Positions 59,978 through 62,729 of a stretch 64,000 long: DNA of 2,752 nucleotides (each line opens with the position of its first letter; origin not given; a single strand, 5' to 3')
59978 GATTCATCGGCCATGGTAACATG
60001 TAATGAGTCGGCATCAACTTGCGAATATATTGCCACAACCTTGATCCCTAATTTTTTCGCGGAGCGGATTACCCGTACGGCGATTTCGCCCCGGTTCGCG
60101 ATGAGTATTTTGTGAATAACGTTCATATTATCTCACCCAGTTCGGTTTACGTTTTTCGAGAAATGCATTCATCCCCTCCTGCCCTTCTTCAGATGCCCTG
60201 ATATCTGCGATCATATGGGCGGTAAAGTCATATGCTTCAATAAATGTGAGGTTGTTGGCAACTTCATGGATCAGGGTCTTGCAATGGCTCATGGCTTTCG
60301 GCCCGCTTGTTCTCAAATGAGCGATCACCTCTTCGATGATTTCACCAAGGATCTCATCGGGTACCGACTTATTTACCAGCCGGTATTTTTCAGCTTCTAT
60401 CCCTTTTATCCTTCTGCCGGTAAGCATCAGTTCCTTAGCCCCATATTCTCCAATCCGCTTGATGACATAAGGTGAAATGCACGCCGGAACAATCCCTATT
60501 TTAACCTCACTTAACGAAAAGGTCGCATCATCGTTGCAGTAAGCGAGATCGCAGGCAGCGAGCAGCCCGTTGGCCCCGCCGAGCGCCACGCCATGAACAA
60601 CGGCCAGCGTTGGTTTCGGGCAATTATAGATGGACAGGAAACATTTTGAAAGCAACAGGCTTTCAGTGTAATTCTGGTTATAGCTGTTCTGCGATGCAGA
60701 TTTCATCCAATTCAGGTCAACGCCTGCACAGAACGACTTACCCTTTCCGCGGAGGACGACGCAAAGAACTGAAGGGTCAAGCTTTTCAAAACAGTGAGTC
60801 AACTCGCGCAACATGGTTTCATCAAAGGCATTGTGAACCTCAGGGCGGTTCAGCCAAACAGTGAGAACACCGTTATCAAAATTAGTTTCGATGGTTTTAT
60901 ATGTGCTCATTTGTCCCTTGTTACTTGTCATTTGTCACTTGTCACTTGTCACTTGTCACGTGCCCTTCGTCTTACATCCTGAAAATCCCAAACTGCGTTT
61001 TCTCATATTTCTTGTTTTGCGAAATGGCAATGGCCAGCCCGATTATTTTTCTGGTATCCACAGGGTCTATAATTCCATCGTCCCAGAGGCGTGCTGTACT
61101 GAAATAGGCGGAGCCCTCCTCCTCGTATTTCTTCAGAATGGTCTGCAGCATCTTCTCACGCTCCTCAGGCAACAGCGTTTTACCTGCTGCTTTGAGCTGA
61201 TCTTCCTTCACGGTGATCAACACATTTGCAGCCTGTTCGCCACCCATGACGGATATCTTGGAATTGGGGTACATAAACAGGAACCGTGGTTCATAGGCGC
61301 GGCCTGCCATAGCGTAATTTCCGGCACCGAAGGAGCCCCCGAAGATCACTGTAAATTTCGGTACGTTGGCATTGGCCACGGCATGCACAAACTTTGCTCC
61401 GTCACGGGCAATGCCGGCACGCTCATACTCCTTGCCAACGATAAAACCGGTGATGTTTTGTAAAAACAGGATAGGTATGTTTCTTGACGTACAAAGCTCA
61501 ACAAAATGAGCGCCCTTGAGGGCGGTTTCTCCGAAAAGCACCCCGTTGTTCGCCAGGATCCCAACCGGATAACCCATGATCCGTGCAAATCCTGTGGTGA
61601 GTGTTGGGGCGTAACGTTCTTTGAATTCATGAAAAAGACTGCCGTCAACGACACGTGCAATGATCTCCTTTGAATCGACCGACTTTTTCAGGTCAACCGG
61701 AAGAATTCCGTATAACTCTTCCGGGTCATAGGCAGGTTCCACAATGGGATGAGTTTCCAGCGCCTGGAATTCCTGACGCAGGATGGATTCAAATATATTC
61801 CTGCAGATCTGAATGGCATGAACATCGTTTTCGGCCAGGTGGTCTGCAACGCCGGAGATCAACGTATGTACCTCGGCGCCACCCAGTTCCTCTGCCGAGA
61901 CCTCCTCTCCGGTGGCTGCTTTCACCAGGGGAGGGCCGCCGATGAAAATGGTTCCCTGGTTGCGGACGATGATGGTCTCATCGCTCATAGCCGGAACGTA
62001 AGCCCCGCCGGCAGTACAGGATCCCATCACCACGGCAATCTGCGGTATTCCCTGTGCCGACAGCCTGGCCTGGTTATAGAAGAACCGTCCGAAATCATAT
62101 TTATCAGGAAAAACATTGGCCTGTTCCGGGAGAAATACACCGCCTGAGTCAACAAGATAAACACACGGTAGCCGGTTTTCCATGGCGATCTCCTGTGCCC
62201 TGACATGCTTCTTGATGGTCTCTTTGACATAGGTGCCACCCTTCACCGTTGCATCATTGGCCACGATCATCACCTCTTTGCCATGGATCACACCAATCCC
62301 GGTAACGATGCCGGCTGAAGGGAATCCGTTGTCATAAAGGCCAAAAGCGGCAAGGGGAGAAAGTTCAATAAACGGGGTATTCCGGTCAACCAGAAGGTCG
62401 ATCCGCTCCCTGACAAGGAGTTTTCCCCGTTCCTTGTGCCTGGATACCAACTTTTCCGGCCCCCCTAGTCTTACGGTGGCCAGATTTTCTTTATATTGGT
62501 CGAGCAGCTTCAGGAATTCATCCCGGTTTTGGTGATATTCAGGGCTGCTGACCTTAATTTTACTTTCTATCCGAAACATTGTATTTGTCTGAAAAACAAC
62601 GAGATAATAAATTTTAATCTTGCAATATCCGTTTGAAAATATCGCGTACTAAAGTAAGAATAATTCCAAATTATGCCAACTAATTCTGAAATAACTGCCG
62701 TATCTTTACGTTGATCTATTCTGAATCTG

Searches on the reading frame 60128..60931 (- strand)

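Call 19: search_protein_families(library=pfam, proteins=[window:60128-60931:-], max_evalue=0.001)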
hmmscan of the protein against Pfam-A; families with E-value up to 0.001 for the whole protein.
window:60128-60931:- (267 aa): 2 families
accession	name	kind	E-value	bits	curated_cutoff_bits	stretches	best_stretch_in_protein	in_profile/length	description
PF00378.25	ECH_1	-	2.6e-55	187.9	27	1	18-265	2-248/251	Enoyl-CoA hydratase/isomerase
PF16113.10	ECH_2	-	9.4e-31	108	27.2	1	24-225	3-203/335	Enoyl-CoA hydratase/isomerase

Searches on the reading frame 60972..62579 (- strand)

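Call 19: search_protein_families(library=pfam, proteins=[window:60972-62579:-], max_evalue=0.001)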
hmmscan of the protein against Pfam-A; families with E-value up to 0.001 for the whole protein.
window:60972-62579:- (535 aa): 2 families
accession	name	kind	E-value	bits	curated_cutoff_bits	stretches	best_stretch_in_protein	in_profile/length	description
PF01039.27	Carboxyl_trans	-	7.4e-149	497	22.3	1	48-526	2-484/493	Carboxyl transferase domain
PF03255.19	ACCA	-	7.1e-10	39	23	1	89-207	92-215/310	Acetyl co-enzyme A carboxylase carboxyltransferase-like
